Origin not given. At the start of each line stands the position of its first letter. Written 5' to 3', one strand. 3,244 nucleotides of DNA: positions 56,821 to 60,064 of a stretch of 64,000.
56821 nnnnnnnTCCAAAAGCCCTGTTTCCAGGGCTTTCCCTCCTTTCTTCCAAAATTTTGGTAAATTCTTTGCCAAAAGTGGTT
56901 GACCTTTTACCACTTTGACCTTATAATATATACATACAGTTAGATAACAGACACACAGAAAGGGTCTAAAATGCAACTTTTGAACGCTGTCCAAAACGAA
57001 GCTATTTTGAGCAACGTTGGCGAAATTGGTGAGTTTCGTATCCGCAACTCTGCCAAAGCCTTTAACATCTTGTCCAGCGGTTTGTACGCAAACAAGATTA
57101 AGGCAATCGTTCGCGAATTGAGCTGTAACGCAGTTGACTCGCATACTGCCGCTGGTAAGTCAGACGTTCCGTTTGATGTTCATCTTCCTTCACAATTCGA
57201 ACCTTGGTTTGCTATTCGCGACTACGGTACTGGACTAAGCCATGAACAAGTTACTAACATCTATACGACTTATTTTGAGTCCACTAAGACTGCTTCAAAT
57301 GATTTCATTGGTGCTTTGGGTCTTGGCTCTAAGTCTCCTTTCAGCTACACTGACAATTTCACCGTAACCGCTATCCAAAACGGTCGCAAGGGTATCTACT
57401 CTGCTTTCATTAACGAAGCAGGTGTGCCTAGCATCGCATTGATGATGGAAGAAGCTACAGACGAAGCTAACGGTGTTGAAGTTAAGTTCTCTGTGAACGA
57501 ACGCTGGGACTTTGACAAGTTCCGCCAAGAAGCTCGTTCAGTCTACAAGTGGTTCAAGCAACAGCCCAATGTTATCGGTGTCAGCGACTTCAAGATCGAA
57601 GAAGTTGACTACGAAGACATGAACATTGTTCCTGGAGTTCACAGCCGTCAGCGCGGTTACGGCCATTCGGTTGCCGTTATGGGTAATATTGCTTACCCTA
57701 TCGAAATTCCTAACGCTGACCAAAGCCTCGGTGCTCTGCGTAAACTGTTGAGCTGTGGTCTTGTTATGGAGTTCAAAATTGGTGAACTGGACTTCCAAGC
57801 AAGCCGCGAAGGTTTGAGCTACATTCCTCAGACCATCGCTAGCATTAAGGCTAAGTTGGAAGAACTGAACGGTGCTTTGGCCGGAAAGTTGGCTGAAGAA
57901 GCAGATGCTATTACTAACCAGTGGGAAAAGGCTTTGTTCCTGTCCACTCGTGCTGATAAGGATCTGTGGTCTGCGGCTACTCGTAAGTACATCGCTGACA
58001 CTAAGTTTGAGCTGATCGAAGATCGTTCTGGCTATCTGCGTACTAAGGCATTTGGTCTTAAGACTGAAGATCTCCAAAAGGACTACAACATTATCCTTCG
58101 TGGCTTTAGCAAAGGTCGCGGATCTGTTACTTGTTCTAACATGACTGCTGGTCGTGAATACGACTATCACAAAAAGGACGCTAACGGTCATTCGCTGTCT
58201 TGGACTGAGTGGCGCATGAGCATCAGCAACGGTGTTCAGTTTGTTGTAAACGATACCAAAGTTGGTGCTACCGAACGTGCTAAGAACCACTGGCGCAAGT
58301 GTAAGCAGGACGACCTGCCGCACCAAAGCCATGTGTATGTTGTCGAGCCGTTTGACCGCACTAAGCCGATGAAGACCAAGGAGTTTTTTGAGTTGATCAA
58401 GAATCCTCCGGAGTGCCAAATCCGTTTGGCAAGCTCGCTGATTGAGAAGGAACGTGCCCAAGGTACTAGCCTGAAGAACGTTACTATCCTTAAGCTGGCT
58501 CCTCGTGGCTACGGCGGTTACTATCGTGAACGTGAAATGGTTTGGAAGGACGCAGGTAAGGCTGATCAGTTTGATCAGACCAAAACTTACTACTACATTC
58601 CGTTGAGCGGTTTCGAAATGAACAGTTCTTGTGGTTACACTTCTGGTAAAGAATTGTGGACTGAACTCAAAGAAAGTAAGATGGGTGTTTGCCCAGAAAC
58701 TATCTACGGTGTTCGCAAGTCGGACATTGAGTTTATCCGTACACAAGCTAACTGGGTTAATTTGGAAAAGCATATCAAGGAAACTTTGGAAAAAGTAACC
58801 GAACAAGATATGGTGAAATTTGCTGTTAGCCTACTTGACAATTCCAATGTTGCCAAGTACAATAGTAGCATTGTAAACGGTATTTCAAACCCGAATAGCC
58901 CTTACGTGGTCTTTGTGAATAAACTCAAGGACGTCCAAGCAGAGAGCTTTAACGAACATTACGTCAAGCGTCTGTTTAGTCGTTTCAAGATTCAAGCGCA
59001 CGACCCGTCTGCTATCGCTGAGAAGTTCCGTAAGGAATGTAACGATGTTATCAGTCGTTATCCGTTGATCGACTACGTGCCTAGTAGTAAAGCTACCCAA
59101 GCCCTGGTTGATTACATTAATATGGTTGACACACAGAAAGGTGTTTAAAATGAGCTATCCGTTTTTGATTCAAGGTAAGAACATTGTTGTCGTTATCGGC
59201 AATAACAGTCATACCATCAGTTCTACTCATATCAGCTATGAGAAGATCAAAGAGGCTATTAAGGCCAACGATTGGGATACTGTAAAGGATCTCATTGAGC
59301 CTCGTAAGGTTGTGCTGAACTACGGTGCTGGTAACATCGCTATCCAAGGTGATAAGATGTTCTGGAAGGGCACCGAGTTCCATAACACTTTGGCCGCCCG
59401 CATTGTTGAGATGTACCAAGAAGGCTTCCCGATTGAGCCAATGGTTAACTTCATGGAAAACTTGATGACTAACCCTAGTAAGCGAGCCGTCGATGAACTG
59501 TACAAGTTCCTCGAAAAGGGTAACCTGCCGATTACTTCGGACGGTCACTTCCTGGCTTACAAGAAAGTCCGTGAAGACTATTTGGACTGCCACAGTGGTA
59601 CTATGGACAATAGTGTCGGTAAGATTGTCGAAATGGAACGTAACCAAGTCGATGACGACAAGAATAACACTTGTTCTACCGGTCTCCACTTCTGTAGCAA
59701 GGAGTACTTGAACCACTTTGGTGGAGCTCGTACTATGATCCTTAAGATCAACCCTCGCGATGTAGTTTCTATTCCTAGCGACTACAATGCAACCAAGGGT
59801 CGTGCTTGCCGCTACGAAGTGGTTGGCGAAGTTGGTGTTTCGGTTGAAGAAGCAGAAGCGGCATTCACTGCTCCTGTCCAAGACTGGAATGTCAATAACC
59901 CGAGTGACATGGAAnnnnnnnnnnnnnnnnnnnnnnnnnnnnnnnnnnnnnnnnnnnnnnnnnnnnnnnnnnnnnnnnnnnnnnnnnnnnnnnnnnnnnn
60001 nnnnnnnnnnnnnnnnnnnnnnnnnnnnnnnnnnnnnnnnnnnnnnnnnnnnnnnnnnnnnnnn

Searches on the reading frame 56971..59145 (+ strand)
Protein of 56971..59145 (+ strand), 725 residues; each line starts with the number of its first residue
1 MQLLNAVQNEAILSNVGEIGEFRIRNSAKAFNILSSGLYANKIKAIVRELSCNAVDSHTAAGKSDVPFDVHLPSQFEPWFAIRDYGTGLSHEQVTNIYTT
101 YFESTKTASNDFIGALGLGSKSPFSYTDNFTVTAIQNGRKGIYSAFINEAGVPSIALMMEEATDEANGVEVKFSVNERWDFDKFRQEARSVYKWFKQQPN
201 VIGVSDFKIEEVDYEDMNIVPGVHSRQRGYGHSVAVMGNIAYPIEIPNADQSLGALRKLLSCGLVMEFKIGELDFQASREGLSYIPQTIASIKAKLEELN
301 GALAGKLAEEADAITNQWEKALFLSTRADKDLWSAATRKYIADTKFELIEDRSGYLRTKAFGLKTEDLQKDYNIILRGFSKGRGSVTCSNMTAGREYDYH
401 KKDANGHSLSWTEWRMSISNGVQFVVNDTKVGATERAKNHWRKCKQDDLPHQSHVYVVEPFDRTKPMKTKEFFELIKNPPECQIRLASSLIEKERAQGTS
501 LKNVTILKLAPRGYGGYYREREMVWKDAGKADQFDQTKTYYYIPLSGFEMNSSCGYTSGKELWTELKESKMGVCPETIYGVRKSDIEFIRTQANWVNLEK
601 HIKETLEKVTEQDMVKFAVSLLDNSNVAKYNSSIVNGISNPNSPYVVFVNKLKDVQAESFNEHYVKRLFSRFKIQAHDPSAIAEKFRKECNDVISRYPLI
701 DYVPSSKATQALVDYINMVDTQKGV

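Call 3: search_protein_families(library=pfam, proteins=[window:56971-59145:+], max_evalue=0.01)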
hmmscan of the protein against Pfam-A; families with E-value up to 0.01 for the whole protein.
window:56971-59145:+ (725 aa): 1 family
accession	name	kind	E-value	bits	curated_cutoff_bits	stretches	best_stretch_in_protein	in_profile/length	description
PF02518.31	HATPase_c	-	0.0024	18.7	26.4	1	41-109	4-68/111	Histidine kinase-, DNA gyrase B-, and HSP90-like ATPase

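Call 4: search_protein_families(library=ncbifam, proteins=[window:56971-59145:+], max_evalue=0.01)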
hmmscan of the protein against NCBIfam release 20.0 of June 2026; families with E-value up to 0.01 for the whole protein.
window:56971-59145:+ (725 aa): 2 families
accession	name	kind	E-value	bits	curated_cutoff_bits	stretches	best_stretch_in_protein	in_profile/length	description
NF010683.0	PRK14083.1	equivalog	1.4e-09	37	455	1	32-134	17-128/604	HSP90 family protein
NF047352.1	P_loop_sacsin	domain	7.9e-06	26.2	50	1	45-132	2-79/80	sacsin N-terminal ATP-binding-like domain-containing protein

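Call 15: search_protein_families(library=phrogs, proteins=[window:56971-59145:+], max_evalue=0.001)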
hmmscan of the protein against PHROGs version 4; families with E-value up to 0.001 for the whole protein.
window:56971-59145:+ (725 aa): 7 families
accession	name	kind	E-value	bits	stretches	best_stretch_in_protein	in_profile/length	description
phrog_612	-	lysis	9.2e-133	445.9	1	7-708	6-707/725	RIIA lysis inhibitor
phrog_30832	-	lysis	8.5e-73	247.2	1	16-367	16-369/735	RIIA lysis inhibitor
phrog_609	-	lysis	5.6e-67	227.5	1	20-322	22-321/1055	RIIB lysis inhibitor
phrog_3661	-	lysis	9.1e-61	207.4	2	97-347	175-440/917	RIIA lysis inhibitor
phrog_2979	-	lysis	7.1e-56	191.3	1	5-410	5-417/846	RIIA lysis inhibitor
phrog_24904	-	lysis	1.5e-34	120.6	1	22-297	22-288/695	RIIA lysis inhibitor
phrog_38678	-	lysis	3.4e-24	86.1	1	31-206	38-216/805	RIIA lysis inhibitor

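Call 40: search_dna_similar(query=window:56971-59145:+, collection=phages, mode=protein, max_rows=15, max_evalue=1e-20)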
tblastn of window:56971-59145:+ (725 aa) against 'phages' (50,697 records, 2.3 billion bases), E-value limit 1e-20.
Records with a match: 2566; places in all: 2574; records where one place covers at least 80% of the query: 0.
Best place of each record, by identity: <60% 2566.
By first word of the organism name: Escherichia 905; Klebsiella 355; Vibrio 155; Salmonella 124; Shigella 112; Streptomyces 93; Pseudomonas 91; Aeromonas 81; Acinetobacter 73; Enterobacter 58; and 68 more.
By host as written in the record: Escherichia coli 363; - 342; Klebsiella pneumoniae 123; Escherichia coli O157:H7 43; Escherichia coli K-12 MG1655 40; Pseudomonas aeruginosa 32; Streptomyces griseus ATCC 10137 32; Escherichia coli K-12 31; and 607 more.
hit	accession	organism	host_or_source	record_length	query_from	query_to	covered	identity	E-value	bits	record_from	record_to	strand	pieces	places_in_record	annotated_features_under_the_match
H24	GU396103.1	Aeromonas phage PX29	Aeromonas salmonicida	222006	12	497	67%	33.3%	3e-55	211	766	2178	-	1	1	rIIA: rIIA protector from prophage-induced early lysis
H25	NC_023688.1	Aeromonas phage PX29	Aeromonas salmonicida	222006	12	497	67%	33.3%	3e-55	211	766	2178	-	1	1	rIIA: RIIA lysis inhibitor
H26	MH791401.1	Aeromonas phage AsFcp_2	Aeromonas salmonicida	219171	12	497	67%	33.3%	3e-55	211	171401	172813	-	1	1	similar to rIIA protector from prophage-induced early lysis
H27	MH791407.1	Aeromonas phage AsFcp_4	Aeromonas salmonicida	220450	12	497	67%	33.3%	3e-55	211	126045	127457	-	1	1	similar to rIIA protector from prophage-induced early lysis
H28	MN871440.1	Aeromonas phage AsFcp_1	Aeromonas salmonicida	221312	12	497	67%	33.3%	3e-55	211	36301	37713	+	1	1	record has no annotation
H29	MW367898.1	Proteus phage SJ_PmiM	Proteus mirabilis HLJP-1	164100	1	374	52%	37.9%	3e-56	214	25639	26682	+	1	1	RIIA protein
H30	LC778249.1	Aeromonas phage phiWae14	urban sewage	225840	22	347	45%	43.5%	2e-54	209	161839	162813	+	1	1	hypothetical protein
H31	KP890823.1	Proteus phage vB_PmiM_Pm5461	Proteus mirabilis 417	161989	1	362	50%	38.9%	2e-57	218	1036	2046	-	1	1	RIIA protein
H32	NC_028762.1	Proteus phage vB_PmiM_Pm5461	Proteus mirabilis 417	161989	1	362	50%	38.9%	2e-57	218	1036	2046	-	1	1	RIIA lysis inhibitor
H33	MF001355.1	Proteus phage PM2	Proteus mirabilis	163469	1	362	50%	38.8%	2e-57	218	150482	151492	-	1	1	hypothetical protein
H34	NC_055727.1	Proteus phage PM2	Proteus mirabilis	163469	1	362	50%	38.8%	2e-57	218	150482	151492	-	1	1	RIIA lysis inhibitor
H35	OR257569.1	Ruegeria phage RpAliso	Ruegeria pomeroyi DSS-3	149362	2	325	45%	42.6%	8e-65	240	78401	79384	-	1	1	rIIA lysis inhibitor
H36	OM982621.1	Pseudomonas phage Astolliot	Pseudomonas syringae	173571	14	319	42%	44.8%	1e-69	254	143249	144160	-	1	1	hypothetical protein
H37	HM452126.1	Aeromonas phage phiAS5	Aeromonas salmonicida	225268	22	333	43%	43.6%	1e-55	213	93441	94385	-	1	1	membrane integrity protector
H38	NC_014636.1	Aeromonas phage phiAS5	Aeromonas salmonicida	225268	22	333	43%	43.6%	1e-55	213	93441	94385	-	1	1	RIIA lysis inhibitor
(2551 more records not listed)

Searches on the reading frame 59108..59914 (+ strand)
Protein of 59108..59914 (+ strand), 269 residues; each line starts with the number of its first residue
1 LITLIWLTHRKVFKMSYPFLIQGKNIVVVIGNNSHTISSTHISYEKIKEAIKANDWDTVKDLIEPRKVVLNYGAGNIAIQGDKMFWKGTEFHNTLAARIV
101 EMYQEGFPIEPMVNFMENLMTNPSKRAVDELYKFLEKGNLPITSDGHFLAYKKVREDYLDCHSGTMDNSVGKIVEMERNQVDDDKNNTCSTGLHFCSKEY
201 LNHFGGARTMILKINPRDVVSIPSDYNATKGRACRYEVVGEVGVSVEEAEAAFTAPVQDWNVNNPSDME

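Call 15: search_protein_families(library=phrogs, proteins=[window:59108-59914:+], max_evalue=0.001)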
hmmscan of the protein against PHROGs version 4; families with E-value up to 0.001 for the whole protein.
window:59108-59914:+ (269 aa): 5 families
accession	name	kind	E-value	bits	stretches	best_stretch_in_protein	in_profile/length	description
phrog_609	-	lysis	2.9e-84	284.7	1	14-248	814-1050/1055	RIIB lysis inhibitor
phrog_3803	-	lysis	1.3e-58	200.5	1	10-242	272-512/530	RIIB lysis inhibitor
phrog_11221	-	lysis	3.8e-52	179.2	1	45-258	35-251/543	RIIB lysis inhibitor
phrog_36818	-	lysis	4.2e-47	160.8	1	104-243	2-146/163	RIIB lysis inhibitor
phrog_2886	-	lysis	1.7e-39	137.3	1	114-242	197-332/552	RIIB lysis inhibitor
